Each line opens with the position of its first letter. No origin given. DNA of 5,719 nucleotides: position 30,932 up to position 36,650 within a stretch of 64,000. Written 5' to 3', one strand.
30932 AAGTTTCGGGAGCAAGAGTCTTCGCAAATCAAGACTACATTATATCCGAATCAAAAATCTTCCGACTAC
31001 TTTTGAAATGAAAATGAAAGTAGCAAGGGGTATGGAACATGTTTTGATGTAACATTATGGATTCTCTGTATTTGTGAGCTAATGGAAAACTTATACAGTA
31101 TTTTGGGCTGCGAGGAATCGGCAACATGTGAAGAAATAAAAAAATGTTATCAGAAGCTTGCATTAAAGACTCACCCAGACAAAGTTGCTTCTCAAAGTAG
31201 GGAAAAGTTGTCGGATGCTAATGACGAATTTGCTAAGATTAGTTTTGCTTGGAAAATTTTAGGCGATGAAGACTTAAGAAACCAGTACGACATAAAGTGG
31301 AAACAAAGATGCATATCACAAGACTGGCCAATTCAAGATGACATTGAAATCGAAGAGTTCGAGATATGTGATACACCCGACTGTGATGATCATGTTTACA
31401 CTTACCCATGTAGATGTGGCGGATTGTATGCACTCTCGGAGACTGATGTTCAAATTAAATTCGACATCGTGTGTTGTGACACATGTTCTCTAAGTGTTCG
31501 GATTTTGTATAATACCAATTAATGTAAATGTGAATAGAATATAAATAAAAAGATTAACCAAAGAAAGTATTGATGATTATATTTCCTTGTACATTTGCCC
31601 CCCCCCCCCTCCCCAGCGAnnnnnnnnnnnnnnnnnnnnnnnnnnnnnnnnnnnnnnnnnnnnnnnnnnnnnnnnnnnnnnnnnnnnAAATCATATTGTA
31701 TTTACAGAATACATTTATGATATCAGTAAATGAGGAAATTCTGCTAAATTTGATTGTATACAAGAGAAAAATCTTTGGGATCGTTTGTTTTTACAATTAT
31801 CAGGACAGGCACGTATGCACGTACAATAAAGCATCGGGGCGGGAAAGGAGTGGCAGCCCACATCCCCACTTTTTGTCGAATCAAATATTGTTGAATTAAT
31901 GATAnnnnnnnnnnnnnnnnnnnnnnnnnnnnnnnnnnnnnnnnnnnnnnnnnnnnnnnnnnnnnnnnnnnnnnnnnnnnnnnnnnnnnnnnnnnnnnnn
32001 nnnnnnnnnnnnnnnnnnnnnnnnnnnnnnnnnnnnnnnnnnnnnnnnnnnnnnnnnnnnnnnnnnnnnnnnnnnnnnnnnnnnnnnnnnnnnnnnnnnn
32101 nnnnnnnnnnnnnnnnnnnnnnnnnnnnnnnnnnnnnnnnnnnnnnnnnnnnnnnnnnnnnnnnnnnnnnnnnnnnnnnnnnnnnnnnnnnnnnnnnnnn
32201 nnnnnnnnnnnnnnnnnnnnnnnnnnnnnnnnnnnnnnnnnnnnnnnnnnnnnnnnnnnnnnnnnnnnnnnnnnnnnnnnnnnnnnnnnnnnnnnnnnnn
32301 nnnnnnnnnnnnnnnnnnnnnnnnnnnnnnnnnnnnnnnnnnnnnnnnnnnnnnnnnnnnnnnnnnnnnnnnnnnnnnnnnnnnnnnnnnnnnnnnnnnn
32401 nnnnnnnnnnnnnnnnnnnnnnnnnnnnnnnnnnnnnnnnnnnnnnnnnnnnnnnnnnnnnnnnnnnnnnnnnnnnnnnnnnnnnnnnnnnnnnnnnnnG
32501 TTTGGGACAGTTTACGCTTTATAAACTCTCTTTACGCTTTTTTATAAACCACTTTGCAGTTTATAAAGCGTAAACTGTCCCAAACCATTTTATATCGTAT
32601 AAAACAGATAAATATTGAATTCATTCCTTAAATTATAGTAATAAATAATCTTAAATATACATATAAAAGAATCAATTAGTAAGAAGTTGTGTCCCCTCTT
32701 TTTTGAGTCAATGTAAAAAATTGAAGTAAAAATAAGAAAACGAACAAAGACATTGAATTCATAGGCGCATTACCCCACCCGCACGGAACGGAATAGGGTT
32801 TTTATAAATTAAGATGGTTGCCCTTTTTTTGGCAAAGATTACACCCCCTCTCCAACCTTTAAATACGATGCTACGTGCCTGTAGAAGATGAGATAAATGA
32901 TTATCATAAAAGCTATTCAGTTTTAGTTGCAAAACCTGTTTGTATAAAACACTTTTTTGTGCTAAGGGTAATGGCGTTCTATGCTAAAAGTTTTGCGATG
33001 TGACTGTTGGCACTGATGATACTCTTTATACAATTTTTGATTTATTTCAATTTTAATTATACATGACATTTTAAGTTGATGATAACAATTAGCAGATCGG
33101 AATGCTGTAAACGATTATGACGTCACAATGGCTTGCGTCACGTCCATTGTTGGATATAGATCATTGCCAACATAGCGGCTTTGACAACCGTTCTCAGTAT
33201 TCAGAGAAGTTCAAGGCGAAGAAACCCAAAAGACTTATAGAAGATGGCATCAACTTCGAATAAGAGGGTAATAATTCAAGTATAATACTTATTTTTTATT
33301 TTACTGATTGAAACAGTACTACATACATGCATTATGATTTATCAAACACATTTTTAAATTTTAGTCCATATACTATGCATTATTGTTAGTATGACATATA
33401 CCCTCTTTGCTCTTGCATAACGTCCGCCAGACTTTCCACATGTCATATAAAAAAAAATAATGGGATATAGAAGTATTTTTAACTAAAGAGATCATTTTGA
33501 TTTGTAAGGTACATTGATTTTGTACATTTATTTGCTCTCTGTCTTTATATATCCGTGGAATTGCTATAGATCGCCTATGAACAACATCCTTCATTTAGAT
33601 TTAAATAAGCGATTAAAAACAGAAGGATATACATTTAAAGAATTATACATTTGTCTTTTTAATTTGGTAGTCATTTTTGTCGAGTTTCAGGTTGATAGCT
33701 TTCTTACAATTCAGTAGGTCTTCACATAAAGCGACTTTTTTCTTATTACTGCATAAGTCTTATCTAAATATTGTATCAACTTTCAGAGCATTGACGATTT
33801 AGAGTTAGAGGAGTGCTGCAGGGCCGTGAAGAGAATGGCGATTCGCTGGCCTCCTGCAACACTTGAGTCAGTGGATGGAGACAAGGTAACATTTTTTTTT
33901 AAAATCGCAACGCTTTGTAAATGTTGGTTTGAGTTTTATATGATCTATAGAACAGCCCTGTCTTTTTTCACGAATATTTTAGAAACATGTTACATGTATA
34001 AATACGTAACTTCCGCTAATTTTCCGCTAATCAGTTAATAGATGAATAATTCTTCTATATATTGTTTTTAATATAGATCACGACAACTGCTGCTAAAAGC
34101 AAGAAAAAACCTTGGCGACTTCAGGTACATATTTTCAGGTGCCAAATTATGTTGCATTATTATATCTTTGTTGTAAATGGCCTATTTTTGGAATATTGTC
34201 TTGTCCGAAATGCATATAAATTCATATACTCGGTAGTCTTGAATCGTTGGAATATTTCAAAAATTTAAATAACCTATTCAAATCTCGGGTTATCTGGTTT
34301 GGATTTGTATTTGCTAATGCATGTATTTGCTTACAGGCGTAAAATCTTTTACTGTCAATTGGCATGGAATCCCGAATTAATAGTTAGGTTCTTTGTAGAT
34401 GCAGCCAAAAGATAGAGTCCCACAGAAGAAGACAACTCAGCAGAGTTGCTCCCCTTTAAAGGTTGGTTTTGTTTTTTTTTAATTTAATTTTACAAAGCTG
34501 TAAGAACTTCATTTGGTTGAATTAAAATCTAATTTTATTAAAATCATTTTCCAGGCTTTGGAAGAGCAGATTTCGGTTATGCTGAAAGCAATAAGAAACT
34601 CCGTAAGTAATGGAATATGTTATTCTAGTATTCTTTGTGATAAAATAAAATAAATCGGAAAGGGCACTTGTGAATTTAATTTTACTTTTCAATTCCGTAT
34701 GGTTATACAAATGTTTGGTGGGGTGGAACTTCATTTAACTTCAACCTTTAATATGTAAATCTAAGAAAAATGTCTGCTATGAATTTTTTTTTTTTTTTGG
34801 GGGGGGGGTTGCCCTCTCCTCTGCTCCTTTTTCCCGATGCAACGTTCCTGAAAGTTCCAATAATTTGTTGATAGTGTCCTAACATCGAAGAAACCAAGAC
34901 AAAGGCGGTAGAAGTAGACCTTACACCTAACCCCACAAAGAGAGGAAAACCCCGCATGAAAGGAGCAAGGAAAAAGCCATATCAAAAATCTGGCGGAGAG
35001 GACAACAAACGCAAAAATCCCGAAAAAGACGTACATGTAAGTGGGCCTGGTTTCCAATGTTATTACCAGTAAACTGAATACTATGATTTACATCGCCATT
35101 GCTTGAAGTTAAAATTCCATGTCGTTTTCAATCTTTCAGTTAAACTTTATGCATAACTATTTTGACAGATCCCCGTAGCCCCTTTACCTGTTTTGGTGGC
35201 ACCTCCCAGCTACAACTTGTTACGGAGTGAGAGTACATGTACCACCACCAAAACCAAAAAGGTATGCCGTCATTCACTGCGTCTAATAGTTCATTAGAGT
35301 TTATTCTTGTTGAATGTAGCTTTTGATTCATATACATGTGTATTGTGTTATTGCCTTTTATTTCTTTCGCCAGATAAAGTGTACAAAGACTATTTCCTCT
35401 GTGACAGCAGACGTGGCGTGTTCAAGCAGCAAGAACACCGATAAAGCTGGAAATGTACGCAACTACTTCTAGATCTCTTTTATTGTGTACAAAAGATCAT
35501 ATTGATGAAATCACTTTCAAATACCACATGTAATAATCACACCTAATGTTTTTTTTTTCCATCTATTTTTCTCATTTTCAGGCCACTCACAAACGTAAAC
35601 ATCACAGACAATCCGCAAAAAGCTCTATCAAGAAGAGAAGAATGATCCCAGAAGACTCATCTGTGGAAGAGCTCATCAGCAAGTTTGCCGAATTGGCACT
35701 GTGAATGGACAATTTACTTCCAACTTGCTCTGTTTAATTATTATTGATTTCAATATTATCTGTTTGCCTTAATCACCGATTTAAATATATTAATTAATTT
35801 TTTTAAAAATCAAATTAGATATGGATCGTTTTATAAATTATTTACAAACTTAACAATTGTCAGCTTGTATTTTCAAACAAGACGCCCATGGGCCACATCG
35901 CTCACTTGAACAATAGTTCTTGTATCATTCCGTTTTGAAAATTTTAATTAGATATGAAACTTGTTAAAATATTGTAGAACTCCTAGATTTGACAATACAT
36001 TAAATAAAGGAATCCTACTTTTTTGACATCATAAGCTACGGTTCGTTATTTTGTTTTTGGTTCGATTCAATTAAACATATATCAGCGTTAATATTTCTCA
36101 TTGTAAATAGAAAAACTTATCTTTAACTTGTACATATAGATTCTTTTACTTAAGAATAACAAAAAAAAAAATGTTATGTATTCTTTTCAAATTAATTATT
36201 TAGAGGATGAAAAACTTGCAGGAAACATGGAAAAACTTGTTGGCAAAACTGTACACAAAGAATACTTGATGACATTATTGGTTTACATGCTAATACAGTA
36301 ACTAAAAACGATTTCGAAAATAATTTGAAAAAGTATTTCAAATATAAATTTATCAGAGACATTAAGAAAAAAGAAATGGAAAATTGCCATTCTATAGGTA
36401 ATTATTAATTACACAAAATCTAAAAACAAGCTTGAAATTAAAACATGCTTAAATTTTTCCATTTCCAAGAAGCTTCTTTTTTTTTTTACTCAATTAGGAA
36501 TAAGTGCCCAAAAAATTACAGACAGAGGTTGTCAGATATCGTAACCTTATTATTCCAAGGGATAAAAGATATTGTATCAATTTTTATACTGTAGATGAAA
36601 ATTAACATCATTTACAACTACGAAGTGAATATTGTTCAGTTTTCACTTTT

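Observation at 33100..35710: Unannotatable 9-exon gene for a K/R-rich protein in which every intron is phase 0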

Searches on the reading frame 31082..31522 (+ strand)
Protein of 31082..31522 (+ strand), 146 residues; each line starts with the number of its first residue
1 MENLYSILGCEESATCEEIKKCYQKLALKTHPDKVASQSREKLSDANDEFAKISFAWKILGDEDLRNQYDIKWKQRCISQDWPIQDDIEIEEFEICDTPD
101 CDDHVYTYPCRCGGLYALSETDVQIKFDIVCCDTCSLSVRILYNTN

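Call 54: search_protein_families(library=pfam, proteins=[window:31082-31522:+], max_evalue=0.01)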
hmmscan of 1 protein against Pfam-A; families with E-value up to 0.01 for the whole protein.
window:31082-31522:+ (146 aa): 2 families
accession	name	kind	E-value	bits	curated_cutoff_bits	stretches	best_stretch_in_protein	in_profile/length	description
PF00226.36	DnaJ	-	5.9e-19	68.4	27.8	1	3-70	1-63/63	DnaJ domain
PF05207.18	Zn_ribbon_CSL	-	2.9e-14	53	29.2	1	86-144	1-55/55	CSL zinc finger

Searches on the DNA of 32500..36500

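Call 49: search_rna_families(source=window, start=32500, end=36500, threshold=evalue, max_evalue=1)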
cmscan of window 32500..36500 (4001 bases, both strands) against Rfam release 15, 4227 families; matches with E-value up to 1: 2.
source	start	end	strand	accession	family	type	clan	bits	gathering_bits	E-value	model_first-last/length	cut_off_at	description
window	32506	32579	-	RF00972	mir-651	Gene; miRNA;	-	21.9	106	0.61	1-86/86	no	mir-651 microRNA precursor family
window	36226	36289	+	RF03266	mir-2943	Gene; miRNA;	-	21.8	76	0.89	1-71/71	no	mir-2943 microRNA precursor family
